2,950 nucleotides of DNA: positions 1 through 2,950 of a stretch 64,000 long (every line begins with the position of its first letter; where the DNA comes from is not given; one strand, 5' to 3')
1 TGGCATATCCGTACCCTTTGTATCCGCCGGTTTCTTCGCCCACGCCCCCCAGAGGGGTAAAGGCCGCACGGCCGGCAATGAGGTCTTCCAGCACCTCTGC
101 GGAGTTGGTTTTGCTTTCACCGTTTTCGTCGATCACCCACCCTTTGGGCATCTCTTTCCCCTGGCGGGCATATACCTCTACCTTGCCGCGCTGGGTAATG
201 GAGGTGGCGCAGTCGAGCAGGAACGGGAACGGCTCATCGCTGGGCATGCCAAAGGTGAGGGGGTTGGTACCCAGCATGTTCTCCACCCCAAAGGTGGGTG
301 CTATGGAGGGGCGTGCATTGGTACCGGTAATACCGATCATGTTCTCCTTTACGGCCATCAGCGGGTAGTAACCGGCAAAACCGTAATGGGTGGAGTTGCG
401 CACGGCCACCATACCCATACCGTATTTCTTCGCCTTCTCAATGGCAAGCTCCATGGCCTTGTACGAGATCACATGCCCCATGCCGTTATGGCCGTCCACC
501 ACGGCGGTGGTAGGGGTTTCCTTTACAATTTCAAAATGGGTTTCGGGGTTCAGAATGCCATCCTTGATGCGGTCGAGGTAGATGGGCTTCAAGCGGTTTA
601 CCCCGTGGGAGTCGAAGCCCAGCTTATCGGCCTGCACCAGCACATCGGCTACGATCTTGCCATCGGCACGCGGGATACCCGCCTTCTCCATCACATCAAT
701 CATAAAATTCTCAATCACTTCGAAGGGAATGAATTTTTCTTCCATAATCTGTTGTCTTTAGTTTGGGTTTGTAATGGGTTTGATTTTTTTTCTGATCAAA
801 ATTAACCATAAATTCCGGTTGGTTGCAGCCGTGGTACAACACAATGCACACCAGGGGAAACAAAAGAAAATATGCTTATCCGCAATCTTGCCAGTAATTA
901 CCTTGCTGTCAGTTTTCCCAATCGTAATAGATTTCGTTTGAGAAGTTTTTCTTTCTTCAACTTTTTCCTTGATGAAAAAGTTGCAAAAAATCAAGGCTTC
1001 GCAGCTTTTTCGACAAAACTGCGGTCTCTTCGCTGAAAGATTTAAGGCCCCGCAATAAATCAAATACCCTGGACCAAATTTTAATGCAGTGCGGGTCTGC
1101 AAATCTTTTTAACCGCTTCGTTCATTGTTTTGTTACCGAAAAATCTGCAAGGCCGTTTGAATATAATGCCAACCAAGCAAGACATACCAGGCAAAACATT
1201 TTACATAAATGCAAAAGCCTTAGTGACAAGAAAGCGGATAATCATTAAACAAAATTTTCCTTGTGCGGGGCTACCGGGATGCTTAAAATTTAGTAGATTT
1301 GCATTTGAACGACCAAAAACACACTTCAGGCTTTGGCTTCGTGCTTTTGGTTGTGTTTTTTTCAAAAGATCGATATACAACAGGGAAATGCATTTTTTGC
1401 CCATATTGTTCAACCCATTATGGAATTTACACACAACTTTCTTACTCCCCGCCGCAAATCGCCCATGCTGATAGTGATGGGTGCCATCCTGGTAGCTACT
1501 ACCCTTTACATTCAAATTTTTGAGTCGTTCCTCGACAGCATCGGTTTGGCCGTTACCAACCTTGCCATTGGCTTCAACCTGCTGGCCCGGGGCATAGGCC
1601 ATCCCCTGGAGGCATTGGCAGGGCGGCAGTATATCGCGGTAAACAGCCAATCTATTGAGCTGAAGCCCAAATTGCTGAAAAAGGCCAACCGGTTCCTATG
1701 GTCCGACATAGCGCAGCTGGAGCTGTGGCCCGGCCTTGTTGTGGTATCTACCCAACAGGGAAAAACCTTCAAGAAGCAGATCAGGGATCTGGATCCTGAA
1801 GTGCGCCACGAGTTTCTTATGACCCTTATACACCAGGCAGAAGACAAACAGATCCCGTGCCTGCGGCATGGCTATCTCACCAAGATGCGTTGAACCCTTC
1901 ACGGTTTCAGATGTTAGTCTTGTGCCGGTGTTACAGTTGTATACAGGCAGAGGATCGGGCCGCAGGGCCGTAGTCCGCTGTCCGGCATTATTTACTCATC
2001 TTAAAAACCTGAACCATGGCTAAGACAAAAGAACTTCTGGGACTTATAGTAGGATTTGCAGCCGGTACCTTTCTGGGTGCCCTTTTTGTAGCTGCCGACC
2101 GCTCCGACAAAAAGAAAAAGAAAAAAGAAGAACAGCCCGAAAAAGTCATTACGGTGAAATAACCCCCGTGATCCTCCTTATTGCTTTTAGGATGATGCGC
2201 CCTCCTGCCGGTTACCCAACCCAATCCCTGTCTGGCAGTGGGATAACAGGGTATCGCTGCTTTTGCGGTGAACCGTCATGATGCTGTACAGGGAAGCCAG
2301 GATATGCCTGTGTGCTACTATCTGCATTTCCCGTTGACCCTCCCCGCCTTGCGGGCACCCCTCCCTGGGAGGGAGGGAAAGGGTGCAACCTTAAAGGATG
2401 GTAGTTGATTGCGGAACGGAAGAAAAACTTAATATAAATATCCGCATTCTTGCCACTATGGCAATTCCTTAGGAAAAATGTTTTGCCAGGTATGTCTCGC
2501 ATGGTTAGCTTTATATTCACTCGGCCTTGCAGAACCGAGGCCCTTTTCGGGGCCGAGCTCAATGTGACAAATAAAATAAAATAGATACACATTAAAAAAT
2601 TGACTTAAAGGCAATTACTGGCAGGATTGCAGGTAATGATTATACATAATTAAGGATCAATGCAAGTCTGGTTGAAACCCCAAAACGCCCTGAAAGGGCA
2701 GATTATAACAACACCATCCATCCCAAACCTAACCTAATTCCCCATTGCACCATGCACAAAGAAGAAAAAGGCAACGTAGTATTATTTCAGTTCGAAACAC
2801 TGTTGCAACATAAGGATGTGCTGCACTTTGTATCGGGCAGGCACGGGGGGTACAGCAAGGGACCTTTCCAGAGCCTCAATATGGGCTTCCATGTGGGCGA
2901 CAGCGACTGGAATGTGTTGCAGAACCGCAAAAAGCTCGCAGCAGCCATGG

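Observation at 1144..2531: ~1.4-kb segment bounded by ~100-bp imperfect inverted repeats (TIR-like geometry) carrying two small membrane-protein ORFs and no transposase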

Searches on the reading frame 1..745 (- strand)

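Call 10: search_protein_families(library=pfam, proteins=[window:1-745:-], max_evalue=1)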
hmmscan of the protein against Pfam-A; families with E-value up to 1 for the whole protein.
window:1-745:- (248 aa): 1 family
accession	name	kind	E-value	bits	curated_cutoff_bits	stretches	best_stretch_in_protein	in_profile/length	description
PF02615.19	Ldh_2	-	2.8e-94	316.4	38.8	1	7-248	2-230/333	Malate/L-lactate dehydrogenase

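Call 11: search_protein_families(library=ncbifam, proteins=[window:1-745:-], max_evalue=1)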
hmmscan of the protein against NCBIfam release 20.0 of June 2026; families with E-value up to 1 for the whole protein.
window:1-745:- (248 aa): 5 families
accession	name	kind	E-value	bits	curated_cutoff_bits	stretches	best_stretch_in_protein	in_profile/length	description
NF040650.1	sulfolac_dhydr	equivalog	5.3e-65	219.8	500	1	12-223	9-218/339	L-sulfolactate dehydrogenase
NF007504.0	PRK10098.1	equivalog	9e-49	166.1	336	1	4-231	5-224/360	malate/lactate/ureidoglycolate dehydrogenase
NF011599.0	PRK15025.1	equivalog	5.1e-44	150.9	356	1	10-219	7-215/349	ureidoglycolate dehydrogenase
TIGR03175.1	AllD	equivalog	1.2e-41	143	496.2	1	10-219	7-215/349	ureidoglycolate dehydrogenase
NF009750.0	PRK13260.1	equivalog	1.1e-31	110.2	316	1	6-217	3-211/332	3-dehydro-L-gulonate 2-dehydrogenase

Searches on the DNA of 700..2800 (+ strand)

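Call 5: search_rna_families(source=window, start=700, end=2800, threshold=evalue, max_evalue=10, show_alignments=3)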
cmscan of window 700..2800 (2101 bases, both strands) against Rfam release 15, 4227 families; matches with E-value up to 10: 10.
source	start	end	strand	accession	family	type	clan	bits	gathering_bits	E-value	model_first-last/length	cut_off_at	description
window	936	1016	-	RF03162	TD-2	Gene; sRNA;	CL00124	20.5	48.7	5.9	1-98/98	no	TD-2 RNA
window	921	1023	+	RF01823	rspL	Gene; sRNA;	-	20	37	4.1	1-89/89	no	rpsL sRNA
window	2104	2195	-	RF00834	mir-268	Gene; miRNA;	-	18.8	47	5.1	1-89/89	no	mir-268 microRNA precursor family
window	910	990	-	RF02618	SSRC34_2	Gene; sRNA;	-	18.2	48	8.7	1-125/125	no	Streptococcus sRNA 34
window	2335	2383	-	RF02795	Pab91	Gene; snRNA; snoRNA; HACA-box;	-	17.4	71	6.4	1-57/57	no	Pab91 RNA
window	944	993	+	RF00462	IRES_APC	Cis-reg; IRES;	-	17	50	5.4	1-53/53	no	APC internal ribosome entry site (IRES)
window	2634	2679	-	RF02750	ES003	Gene; sRNA;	-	16.2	37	5.2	1-53/53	no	ES003 sRNA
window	2678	2700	+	RF03543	Flavi_ISFV_repeat_Rb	Cis-reg;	CL00131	15.7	43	8.4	1-46/46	no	Insect-Specific Flavivirus 3' UTR repeats Rb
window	959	1071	-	RF01844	SmY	Gene; snRNA; splicing;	-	15.4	39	2.9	1-80/80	no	SmY spliceosomal RNA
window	2534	2577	+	RF00032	Histone3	Cis-reg;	-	14.6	34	2.7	1-46/46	no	Histone 3' UTR stem-loop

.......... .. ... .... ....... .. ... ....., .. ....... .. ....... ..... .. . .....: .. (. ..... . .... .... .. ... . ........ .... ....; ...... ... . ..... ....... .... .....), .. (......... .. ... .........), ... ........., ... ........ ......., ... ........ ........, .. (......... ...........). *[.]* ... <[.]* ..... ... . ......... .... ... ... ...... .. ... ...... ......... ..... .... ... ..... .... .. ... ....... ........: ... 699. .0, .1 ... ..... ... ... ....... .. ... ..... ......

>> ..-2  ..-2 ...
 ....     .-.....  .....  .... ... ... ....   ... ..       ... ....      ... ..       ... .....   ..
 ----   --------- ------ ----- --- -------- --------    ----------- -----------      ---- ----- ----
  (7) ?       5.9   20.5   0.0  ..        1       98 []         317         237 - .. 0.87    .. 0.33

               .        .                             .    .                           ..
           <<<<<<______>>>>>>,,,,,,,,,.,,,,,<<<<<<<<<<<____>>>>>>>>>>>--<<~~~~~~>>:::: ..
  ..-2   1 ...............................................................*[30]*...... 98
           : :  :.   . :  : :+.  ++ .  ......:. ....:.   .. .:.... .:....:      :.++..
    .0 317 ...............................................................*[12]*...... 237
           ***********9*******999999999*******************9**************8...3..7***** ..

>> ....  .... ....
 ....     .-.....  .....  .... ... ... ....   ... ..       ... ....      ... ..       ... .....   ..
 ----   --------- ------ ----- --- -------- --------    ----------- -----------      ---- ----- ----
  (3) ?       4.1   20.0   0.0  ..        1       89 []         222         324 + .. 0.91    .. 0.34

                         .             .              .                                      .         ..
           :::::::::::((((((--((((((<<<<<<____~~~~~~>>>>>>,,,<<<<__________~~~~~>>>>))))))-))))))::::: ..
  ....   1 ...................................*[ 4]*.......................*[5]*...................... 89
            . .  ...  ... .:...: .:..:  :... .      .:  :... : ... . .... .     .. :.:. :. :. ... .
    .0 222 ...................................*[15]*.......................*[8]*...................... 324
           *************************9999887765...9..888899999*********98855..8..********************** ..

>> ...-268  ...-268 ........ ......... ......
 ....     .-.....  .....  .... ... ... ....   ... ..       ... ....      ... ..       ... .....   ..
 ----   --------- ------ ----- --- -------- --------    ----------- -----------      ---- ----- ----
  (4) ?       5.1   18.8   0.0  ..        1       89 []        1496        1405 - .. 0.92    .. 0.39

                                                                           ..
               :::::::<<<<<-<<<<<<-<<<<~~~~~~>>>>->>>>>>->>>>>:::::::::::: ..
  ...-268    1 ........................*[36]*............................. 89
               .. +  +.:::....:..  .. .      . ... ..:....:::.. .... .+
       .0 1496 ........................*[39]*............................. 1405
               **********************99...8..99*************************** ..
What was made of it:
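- On Any Rfam RNA family: The best sub-threshold hits in 700-2800 have E 2.7-8.7 (call 5).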

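Call 36: search_dna_similar(query=L003:5759-6133:+, collection=plasmids, mode=distant, max_evalue=0.01)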
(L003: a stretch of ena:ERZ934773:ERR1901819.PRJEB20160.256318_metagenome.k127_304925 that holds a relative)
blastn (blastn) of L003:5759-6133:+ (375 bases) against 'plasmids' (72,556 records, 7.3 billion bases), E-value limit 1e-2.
No match.

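Call 37: search_dna_similar(query=L003:5759-6133:+, collection=phages, mode=distant, max_evalue=0.01)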
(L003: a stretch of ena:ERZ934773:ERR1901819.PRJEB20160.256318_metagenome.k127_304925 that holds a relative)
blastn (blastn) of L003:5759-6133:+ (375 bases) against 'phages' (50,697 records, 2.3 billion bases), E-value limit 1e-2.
No match.

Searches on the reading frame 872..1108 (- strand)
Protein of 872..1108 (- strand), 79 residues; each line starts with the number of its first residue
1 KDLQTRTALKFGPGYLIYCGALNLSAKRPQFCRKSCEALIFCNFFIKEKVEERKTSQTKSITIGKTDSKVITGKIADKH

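Call 43: find_homologous_proteins(query=window:872-1108:-, max_evalue=0.01)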
Query seq(79 aa): no candidate shares three 5-residue words with the query. No homologue found.

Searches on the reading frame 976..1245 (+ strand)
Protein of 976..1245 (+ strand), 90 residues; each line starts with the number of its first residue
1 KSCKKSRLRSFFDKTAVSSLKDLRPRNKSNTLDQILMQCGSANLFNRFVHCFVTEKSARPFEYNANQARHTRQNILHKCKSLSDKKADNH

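Call 30: find_homologous_proteins(query=window:976-1245:+, max_evalue=0.01)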
Query seq(90 aa) (90 aa): 2 proteins with E <= 0.01 among 2 candidates.
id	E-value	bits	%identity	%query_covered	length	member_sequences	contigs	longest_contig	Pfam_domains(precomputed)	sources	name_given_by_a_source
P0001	1.8e-11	62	60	63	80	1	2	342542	-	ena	-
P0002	1.7e-3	37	66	39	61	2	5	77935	-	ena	-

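Call 32: find_encoding_contigs(protein=P0001, flank=10000, max_places=10)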
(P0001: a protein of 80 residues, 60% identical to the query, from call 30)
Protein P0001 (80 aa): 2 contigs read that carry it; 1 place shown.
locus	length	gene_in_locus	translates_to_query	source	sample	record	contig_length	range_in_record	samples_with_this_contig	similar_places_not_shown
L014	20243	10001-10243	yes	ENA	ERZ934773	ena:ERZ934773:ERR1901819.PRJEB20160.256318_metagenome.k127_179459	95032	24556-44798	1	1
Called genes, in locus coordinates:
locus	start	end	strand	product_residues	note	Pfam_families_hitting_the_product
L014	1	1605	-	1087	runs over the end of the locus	-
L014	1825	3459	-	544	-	PF00135:COesterase, PF20434:BD-FAE, PF07859:Abhydrolase_3, PF00326:Peptidase_S9 (faint)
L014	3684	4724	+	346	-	PF01263:Aldose_epim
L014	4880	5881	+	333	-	PF00392:GntR, PF13377:Peripla_BP_3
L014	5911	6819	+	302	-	PF00483:NTP_transferase (weak)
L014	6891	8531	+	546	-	PF00474:SSF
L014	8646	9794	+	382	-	PF10509:GalKase_gal_bdg, PF00288:GHMP_kinases_N, PF08544:GHMP_kinases_C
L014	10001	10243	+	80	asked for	-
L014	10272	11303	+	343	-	PF00106:adh_short (weak), PF01073:3Beta_HSD, PF01370:Epimerase, PF02719:Polysacc_synt_2, PF04321:RmlD_sub_bind, PF08659:KR (weak), PF16363:GDP_Man_Dehyd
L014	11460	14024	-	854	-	PF00150:Cellulase (faint)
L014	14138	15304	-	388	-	PF14292:SusE, PF26123:DUF8037 (faint), PF16411:SusF_SusE (faint)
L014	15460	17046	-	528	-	PF07980:SusD_RagB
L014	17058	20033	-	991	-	PF13620:CarboxypepD_reg (weak), PF13715:CarbopepD_reg_2, PF07715:Plug, PF00593:TonB_dep_Rec_b-barrel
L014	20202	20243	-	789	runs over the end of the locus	PF02837:Glyco_hydro_2_N, PF22666:Glyco_hydro_2_N2 (weak), PF00703:Glyco_hydro_2, PF02836:Glyco_hydro_2_C, PF16355:DUF4982, PF18565:Glyco_hydro2_C5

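Call 33: find_encoding_contigs(protein=P0002, flank=10000, max_places=10)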
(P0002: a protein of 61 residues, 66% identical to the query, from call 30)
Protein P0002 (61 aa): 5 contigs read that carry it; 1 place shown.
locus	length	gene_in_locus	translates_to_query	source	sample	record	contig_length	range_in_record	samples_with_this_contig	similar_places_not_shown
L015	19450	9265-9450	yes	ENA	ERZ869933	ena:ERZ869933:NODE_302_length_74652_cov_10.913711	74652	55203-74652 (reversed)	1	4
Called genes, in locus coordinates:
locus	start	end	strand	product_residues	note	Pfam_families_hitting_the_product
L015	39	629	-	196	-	PF12146:Hydrolase_4, PF00561:Abhydrolase_1, PF12697:Abhydrolase_6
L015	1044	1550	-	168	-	PF12641:Flavodoxin_3 (weak), PF12724:Flavodoxin_5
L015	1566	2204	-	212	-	-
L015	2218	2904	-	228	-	-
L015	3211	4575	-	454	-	PF00595:PDZ, PF13180:PDZ_2, PF17820:PDZ_6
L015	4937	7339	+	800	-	PF12704:MacB_PCD, PF02687:FtsX, PF12704:MacB_PCD, PF02687:FtsX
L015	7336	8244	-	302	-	PF12833:HTH_18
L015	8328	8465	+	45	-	-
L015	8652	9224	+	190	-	PF00027:cNMP_binding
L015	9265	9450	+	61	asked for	-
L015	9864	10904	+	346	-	-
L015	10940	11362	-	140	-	PF12663:DUF3788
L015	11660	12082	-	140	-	PF12663:DUF3788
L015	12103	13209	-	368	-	PF00561:Abhydrolase_1, PF12146:Hydrolase_4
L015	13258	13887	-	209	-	-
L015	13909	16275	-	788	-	PF13620:CarboxypepD_reg, PF13715:CarbopepD_reg_2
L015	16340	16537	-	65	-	-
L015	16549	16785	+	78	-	PF13711:DUF4160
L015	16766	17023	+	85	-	PF10387:DUF2442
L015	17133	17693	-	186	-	PF02475:TRM5-TYW2_MTfase (weak), PF01209:Ubie_methyltran, PF13489:Methyltransf_23, PF01135:PCMT (weak), PF13847:Methyltransf_31, PF08241:Methyltransf_11, PF08242:Methyltransf_12, PF13649:Methyltransf_25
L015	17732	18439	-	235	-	PF08713:DNA_alkylation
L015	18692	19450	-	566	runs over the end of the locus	PF00144:Beta-lactamase, PF11954:DUF3471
